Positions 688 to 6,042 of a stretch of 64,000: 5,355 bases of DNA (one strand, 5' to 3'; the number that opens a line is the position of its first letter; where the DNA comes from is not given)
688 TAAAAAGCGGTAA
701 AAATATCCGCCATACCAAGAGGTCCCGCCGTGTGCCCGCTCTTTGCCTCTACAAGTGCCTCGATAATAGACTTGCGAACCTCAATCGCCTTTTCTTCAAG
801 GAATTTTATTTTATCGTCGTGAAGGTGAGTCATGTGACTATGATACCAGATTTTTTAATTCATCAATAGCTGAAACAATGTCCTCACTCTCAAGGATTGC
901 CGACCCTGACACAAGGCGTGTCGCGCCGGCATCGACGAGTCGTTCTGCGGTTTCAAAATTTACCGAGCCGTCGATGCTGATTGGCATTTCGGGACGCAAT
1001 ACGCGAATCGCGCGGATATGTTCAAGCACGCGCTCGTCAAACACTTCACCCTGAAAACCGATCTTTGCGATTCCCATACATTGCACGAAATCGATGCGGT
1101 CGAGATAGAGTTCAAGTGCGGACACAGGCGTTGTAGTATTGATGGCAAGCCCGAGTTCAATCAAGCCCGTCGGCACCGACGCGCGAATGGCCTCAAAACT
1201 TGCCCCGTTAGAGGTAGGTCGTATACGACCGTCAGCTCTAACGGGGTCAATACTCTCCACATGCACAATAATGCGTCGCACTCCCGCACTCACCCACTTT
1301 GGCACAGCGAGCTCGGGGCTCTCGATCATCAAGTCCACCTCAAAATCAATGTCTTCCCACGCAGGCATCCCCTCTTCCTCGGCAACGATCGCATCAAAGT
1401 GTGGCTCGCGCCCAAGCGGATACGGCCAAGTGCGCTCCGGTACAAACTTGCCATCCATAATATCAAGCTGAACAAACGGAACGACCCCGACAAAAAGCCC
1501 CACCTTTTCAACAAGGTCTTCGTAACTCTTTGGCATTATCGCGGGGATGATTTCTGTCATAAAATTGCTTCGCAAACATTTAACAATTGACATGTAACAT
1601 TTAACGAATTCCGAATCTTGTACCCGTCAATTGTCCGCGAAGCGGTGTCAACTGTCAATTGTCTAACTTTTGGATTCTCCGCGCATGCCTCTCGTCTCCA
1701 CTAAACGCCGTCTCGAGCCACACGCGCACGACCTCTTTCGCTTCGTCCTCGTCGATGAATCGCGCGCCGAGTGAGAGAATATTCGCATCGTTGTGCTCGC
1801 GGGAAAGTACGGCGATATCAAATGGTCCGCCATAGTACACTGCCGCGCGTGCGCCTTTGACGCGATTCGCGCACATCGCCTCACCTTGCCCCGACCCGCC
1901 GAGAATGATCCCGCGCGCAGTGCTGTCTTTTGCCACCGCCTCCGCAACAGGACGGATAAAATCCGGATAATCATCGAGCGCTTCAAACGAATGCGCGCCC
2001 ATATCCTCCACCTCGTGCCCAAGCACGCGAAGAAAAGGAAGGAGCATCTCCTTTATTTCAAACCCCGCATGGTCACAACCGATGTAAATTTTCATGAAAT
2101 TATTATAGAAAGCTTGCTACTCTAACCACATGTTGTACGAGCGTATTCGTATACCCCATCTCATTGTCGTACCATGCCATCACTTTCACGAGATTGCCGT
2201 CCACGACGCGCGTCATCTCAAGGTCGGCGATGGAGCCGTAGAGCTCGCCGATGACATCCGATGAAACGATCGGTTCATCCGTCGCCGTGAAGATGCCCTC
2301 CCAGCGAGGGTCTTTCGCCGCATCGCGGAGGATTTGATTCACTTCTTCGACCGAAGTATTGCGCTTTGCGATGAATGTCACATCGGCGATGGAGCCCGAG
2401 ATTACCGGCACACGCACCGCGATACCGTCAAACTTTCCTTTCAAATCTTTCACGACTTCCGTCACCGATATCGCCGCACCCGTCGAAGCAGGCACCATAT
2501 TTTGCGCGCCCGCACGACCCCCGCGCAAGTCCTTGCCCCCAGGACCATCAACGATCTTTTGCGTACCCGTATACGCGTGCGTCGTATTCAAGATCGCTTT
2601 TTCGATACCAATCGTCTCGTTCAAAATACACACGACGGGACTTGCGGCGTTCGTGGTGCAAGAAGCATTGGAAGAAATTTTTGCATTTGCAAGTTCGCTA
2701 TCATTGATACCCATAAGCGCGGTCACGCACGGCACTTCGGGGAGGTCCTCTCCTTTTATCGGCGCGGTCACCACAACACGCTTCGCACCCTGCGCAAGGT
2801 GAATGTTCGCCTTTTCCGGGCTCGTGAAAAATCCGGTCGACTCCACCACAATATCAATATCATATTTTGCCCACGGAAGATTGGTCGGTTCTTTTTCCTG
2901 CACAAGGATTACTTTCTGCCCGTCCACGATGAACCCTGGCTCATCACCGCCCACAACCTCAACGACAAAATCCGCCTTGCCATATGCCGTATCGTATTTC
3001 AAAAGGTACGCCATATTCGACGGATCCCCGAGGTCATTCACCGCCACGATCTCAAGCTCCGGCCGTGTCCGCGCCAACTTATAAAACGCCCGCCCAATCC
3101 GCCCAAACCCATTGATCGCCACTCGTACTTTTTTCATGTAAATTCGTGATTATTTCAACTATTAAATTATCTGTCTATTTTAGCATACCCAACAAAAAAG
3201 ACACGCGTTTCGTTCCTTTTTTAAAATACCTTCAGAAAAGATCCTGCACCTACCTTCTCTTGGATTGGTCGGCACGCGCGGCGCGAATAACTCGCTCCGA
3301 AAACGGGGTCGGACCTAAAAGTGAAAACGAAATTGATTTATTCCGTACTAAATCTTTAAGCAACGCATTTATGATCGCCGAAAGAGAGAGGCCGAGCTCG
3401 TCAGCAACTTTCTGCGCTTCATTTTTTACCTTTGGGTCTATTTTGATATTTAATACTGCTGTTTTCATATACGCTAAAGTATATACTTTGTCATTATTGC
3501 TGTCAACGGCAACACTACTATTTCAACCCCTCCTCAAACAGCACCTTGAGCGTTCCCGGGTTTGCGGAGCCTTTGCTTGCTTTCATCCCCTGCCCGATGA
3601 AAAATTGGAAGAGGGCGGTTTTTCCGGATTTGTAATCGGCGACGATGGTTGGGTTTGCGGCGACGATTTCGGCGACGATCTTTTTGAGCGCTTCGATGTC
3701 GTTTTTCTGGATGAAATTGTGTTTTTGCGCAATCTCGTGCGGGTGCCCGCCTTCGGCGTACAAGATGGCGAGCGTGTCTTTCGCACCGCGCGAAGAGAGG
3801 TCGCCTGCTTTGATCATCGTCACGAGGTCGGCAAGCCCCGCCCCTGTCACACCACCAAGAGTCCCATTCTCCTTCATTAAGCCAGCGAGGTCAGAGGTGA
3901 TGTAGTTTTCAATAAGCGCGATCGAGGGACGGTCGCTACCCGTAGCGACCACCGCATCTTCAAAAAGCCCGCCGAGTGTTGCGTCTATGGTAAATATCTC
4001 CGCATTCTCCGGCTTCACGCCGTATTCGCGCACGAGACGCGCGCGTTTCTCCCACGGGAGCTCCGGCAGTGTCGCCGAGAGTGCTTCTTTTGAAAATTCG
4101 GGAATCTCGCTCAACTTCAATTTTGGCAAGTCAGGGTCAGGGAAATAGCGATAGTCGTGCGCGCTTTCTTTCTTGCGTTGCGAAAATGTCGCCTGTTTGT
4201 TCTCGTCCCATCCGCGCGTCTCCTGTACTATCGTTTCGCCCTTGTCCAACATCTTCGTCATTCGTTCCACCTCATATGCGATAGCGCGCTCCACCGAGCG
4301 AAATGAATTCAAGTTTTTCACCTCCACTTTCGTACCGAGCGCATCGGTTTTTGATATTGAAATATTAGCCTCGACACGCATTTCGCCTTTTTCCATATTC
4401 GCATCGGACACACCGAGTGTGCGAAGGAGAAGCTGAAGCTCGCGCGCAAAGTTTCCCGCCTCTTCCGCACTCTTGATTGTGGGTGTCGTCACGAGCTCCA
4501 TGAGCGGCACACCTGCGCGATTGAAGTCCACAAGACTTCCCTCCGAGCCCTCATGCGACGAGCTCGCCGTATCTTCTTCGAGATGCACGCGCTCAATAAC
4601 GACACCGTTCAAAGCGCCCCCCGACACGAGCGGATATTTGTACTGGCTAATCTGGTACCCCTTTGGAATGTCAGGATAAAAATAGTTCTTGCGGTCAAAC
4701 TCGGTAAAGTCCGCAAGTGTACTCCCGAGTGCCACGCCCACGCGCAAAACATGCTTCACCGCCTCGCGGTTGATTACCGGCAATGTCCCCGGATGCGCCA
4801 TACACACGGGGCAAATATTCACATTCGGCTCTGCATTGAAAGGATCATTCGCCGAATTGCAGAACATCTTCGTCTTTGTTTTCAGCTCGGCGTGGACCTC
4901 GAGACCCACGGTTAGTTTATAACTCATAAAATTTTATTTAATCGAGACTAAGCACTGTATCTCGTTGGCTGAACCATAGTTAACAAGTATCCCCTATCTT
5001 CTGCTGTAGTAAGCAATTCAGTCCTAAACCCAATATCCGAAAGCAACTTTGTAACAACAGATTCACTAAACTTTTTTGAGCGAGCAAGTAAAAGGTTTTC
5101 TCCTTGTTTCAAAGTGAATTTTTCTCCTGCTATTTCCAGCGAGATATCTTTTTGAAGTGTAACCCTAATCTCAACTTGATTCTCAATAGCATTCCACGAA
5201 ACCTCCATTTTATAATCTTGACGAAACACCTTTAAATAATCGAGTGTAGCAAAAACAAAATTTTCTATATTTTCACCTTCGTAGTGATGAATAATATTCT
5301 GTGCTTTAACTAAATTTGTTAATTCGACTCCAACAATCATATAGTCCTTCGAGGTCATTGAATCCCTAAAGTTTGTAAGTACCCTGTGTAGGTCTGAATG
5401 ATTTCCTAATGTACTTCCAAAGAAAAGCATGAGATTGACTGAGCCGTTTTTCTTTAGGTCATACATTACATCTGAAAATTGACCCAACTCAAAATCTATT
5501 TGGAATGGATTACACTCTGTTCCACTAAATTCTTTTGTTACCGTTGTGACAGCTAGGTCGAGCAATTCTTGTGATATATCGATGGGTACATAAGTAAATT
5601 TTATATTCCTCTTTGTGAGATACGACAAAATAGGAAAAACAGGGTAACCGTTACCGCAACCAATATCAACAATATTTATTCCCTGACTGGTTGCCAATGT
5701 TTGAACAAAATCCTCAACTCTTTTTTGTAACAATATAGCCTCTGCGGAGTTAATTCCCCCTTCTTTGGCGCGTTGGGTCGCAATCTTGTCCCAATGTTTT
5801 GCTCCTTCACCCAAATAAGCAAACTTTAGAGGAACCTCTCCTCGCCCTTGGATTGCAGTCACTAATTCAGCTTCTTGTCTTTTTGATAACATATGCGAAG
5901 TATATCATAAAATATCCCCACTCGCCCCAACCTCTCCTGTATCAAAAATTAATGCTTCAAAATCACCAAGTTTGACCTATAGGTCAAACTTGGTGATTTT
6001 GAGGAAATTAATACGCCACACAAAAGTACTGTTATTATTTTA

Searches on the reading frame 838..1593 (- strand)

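Call 22: search_protein_families(library=pfam, proteins=[window:838-1593:-], max_evalue=0.001)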
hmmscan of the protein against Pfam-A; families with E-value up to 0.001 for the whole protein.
window:838-1593:- (251 aa): 1 family
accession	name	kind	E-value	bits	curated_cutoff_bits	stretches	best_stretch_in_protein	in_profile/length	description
PF00834.25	Ribul_P_3_epim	-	5.2e-24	85.2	21.1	1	15-233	2-197/198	Ribulose-phosphate 3 epimerase family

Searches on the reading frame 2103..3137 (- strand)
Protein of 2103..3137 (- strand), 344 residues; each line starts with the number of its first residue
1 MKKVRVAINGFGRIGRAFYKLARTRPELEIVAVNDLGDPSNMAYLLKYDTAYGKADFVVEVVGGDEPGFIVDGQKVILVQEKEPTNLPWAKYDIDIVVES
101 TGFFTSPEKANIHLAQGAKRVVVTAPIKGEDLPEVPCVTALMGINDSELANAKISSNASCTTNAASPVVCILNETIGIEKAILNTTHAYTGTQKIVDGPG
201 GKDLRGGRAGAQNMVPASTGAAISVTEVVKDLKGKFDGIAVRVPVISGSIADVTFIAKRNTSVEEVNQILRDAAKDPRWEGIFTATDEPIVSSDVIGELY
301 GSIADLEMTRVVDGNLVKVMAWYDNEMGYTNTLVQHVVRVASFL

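Call 22: search_protein_families(library=pfam, proteins=[window:2103-3137:-], max_evalue=0.001)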
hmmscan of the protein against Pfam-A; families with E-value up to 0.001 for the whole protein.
window:2103-3137:- (344 aa): 2 families
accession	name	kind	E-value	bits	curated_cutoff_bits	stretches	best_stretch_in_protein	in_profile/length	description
PF02800.25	Gp_dh_C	-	7.7e-51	172.2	24.4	1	167-323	3-158/158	Glyceraldehyde 3-phosphate dehydrogenase, C-terminal domain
PF00044.30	Gp_dh_N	-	4.6e-33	114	31.7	1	4-106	1-100/101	Glyceraldehyde 3-phosphate dehydrogenase, NAD binding domain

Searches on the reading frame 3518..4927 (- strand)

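Call 22: search_protein_families(library=pfam, proteins=[window:3518-4927:-], max_evalue=0.001)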
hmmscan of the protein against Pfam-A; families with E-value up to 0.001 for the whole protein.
window:3518-4927:- (469 aa): 2 families
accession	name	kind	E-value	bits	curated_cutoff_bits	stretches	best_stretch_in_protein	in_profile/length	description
PF02934.20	GatB_N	-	7.6e-107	357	23.4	1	6-274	2-273/277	GatB/GatE catalytic domain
PF02637.23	GatB_Yqey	-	6.9e-31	107.5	27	1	330-466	10-146/148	GatB domain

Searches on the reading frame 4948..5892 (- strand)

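Call 22: search_protein_families(library=pfam, proteins=[window:4948-5892:-], max_evalue=0.001)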
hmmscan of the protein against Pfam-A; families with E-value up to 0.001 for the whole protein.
window:4948-5892:- (314 aa): 5 families
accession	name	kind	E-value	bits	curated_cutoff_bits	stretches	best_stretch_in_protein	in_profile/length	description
PF10017.15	Methyltransf_33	-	9.2e-37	127.2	23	1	18-308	14-303/304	Histidine-specific methyltransferase, SAM-dependent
PF13679.12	Methyltransf_32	-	1.3e-05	25.6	27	1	57-114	11-69/143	Methyltransferase domain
PF13489.12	Methyltransf_23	-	1.8e-05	24.9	27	1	56-186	6-115/164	Methyltransferase domain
PF13847.12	Methyltransf_31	-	6.7e-05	23.1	27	1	70-187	3-109/145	Methyltransferase domain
PF13649.12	Methyltransf_25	-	0.00014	22.9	27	1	74-176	1-90/97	Methyltransferase domain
